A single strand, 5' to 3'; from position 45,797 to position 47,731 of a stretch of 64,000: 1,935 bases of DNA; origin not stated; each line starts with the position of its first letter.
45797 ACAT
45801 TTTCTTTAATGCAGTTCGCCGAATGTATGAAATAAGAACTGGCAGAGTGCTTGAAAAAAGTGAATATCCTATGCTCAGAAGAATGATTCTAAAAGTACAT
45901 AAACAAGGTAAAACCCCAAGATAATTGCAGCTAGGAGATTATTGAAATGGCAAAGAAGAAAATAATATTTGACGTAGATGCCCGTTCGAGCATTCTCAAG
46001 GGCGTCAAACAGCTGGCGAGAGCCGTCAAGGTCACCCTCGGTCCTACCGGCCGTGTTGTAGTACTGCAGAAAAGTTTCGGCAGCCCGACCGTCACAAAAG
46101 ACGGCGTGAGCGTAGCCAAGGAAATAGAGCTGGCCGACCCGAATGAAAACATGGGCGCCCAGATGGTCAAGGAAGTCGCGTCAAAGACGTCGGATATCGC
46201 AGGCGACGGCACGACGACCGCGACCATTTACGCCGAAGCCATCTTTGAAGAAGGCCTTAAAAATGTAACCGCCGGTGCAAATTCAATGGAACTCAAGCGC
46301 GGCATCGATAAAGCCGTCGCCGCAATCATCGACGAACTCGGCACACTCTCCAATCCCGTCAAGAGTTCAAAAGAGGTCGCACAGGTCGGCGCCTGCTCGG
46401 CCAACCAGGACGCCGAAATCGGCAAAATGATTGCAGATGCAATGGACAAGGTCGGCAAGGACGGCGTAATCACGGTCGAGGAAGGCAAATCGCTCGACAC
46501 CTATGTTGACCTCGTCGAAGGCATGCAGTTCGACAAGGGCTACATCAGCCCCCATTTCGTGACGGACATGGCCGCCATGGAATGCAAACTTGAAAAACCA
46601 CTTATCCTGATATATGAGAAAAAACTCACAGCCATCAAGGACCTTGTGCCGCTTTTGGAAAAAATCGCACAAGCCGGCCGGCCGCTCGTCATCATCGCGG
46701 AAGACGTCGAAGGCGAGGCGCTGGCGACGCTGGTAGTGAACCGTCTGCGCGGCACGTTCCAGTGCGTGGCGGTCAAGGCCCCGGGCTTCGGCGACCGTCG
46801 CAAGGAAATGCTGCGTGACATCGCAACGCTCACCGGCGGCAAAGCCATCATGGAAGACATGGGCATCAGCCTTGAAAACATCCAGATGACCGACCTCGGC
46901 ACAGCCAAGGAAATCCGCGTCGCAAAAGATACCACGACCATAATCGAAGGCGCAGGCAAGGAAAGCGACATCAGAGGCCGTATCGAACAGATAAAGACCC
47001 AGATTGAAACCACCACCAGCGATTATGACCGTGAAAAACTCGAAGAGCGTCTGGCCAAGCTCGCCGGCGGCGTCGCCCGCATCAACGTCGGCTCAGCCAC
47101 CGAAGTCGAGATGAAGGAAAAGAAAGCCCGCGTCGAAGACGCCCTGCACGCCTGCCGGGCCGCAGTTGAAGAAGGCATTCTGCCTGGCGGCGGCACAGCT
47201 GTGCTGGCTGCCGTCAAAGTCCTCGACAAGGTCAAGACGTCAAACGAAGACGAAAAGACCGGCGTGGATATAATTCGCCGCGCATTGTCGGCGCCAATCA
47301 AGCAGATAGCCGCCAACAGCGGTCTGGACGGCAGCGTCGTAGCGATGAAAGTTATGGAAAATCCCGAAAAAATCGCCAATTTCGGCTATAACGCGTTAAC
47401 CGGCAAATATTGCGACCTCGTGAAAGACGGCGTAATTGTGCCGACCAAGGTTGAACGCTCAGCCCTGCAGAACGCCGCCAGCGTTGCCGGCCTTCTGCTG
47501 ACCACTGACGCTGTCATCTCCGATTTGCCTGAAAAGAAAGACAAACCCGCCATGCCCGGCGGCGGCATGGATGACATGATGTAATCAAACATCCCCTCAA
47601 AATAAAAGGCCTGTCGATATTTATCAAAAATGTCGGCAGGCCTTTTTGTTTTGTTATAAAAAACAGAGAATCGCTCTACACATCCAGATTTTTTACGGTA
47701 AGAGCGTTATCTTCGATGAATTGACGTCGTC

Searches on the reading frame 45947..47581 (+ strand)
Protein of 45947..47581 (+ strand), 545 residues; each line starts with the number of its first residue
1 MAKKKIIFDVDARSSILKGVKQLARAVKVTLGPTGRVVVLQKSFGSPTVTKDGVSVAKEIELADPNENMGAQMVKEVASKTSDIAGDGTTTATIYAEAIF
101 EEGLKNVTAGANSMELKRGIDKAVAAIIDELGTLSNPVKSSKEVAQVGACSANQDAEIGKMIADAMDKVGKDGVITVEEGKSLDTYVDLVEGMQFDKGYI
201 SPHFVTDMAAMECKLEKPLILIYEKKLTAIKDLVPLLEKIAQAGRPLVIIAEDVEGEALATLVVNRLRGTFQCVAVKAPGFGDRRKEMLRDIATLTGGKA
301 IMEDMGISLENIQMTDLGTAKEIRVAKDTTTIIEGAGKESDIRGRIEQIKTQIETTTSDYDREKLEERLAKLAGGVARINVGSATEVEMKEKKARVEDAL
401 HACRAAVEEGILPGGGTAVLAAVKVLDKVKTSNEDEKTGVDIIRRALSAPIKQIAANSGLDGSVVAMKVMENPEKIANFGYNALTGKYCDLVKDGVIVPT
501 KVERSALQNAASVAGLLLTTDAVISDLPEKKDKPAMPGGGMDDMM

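Call 3: search_protein_families(library=pfam, proteins=[window:45947-47581:+], max_evalue=1)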
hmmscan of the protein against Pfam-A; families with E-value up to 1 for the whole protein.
window:45947-47581:+ (545 aa): 2 families
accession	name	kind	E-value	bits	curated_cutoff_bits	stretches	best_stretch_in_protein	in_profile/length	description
PF00118.29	Cpn60_TCP1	-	5.2e-76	256.7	34.3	1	23-526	1-488/490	TCP-1/cpn60 chaperonin family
PF08393.18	DHC_N2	-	0.26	10.6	31.9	1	277-363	86-166/403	Dynein heavy chain, N-terminal region 2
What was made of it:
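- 45947..47584 (+): groEL (Cpn60), 545 aa. Its first 9 nt (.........) repeat the first 9 nt of X. Pfam PF00118 E=5e-76 (call 3).
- Checked: groEL is 45947..47584 (545 aa; Cpn60_TCP1 E=5e-76; call 3).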

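Call 40: find_related_loci(query=window:45947-47581:+, collection=genome_contigs, flank=3000)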
Query window:45947-47581:+ (545 aa) in genome_contigs; peptide patterns used: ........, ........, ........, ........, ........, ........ (x = any residue, [..] = any of these).
600 stretches matched a pattern (row limit reached: there are more); 600 encode a relative of the query (tblastn E <= 1e-3); the best 80 are kept; 80 distinct loci.
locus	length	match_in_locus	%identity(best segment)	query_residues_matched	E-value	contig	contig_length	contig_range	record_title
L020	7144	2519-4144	78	1-544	0e+0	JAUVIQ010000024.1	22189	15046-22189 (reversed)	MAG: Planctomycetales bacterium isolate CSMAG_432 CSMAG_432_k127_349327_length_22189_cov_16.0000, whole genome shotgun s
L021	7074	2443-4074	78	1-544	0e+0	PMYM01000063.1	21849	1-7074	MAG: Phycisphaerales bacterium isolate fen_1344 73.20110800_E2D.65_contig_13397, whole genome shotgun sequence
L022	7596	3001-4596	72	1-533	0e+0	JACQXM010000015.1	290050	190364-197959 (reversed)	MAG: Planctomycetota bacterium isolate NC_groundwater_1515_Pr4_B-0.1um_67_4 SR1-18-B1_scaffold_67086, whole genome shotg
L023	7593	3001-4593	74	1-531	0e+0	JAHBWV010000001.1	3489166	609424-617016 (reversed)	MAG: Phycisphaeraceae bacterium isolate ACE_PLA1 PLA1_1, whole genome shotgun sequence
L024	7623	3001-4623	71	1-544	0e+0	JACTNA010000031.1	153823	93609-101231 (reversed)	MAG: Planctomycetota bacterium isolate BJ19 scaffold_86, whole genome shotgun sequence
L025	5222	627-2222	72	1-533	0e+0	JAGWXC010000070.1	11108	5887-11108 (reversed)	MAG: Planctomycetota bacterium isolate REEB458 contig-150_10804, whole genome shotgun sequence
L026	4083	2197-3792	72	1-533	0e+0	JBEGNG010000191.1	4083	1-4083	MAG: Planctomycetota bacterium isolate NASQAN2016_083_F_bin.24 scaffold_6912, whole genome shotgun sequence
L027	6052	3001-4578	67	4-531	0e+0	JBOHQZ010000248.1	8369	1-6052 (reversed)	MAG: bacterium isolate SD8033_maxbin2.bin.2_sub NODE_2403_length_8369_cov_2.906940, whole genome shotgun sequence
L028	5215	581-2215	65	1-544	0e+0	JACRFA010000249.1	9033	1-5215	MAG: Ignavibacteriae bacterium isolate NC_groundwater_1713_Pr3_B-0.1um_53_10 SR-2_scaffold_141_3451316, whole genome sho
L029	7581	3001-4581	67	1-530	0e+0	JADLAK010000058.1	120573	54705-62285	MAG: Planctomycetota bacterium isolate SJ126 c_000000970195, whole genome shotgun sequence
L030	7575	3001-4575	66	4-531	0e+0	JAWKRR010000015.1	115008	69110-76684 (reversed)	MAG: Myxococcota bacterium isolate BC1.85 BC1.85.fa-15, whole genome shotgun sequence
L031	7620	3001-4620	65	1-544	0e+0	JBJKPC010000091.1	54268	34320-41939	MAG: Candidatus Kryptoniota bacterium isolate Bin_110 S1Ck127_1703221_flag_0_multi_19.9662_len_54268, whole genome shotg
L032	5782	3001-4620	66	1-542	0e+0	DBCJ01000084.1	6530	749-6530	MAG TPA_asm: Ignavibacteria bacterium UBA961 UBA961_contig_41415, whole genome shotgun sequence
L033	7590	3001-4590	64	4-537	0e+0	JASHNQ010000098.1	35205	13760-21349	MAG: candidate division FCPU426 bacterium isolate JOPF001 JOPF_AWAY_contig_1310736, whole genome shotgun sequence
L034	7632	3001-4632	65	1-544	0e+0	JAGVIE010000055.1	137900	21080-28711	MAG: Bacteroidetes bacterium isolate DeMMO2_4 c_000000018241, whole genome shotgun sequence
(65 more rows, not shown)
